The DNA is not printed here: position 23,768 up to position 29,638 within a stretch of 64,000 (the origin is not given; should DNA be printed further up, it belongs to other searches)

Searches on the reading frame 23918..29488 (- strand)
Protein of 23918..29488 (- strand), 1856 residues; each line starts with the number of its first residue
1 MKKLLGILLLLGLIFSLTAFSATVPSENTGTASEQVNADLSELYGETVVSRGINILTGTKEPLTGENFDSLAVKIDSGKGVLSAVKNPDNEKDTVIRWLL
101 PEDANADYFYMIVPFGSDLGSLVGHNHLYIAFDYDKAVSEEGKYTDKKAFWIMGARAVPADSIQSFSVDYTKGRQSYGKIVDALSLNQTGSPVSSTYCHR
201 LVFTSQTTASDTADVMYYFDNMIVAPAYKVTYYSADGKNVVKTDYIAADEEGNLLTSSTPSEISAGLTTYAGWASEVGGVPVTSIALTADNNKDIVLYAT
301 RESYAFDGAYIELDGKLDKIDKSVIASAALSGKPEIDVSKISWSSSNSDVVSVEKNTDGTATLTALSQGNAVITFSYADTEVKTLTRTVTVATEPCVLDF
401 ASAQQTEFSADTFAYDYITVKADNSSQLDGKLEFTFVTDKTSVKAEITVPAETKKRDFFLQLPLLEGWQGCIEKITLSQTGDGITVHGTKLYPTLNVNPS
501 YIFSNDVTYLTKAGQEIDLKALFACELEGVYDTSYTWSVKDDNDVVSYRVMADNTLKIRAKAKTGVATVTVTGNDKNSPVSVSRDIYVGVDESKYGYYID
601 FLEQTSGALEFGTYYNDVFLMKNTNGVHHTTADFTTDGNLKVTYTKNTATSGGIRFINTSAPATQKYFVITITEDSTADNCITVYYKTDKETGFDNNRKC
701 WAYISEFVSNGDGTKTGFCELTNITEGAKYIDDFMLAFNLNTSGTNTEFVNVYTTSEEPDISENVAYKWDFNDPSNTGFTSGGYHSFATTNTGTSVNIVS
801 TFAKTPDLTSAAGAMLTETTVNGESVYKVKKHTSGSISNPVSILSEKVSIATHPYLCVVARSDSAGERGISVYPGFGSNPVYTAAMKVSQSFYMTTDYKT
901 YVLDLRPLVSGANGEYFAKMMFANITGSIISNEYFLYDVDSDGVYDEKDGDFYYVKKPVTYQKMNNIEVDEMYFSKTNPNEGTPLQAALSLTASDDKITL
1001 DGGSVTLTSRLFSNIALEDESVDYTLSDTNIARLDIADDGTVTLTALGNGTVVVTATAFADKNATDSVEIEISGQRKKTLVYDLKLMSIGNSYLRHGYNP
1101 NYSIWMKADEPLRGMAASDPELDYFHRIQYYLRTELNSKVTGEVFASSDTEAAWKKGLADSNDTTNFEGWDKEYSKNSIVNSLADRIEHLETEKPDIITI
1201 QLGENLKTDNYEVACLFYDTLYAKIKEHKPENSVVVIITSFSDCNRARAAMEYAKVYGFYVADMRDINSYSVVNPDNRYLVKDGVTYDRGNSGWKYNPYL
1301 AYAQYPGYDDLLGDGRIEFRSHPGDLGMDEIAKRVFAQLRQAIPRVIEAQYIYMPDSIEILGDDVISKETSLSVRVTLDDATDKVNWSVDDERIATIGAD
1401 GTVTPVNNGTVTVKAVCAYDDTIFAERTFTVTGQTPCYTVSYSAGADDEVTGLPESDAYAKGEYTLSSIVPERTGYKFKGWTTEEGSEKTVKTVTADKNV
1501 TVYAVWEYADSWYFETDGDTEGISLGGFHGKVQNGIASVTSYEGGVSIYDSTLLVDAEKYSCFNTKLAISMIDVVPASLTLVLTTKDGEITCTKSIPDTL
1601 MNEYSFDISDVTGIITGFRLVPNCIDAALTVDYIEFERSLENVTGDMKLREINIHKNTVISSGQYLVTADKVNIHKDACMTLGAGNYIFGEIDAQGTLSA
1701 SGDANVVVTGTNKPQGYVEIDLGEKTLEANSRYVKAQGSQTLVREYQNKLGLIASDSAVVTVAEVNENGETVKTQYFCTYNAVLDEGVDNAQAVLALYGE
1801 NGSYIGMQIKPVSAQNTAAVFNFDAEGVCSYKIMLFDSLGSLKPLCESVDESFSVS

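Call 27: search_protein_families(library=pfam, proteins=[window:23918-29488:-], max_evalue=0.001)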
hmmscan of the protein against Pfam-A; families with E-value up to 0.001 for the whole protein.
window:23918-29488:- (1856 aa): 2 families
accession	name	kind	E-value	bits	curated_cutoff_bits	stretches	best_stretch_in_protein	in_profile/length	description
PF02368.24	Big_2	-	1e-11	45.1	22.8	1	1368-1416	18-67/79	Bacterial Ig-like domain (group 2)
PF09479.16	Flg_new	-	1.2e-08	35.4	27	1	1438-1505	1-65/65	Listeria-Bacteroides repeat domain (List_Bact_rpt)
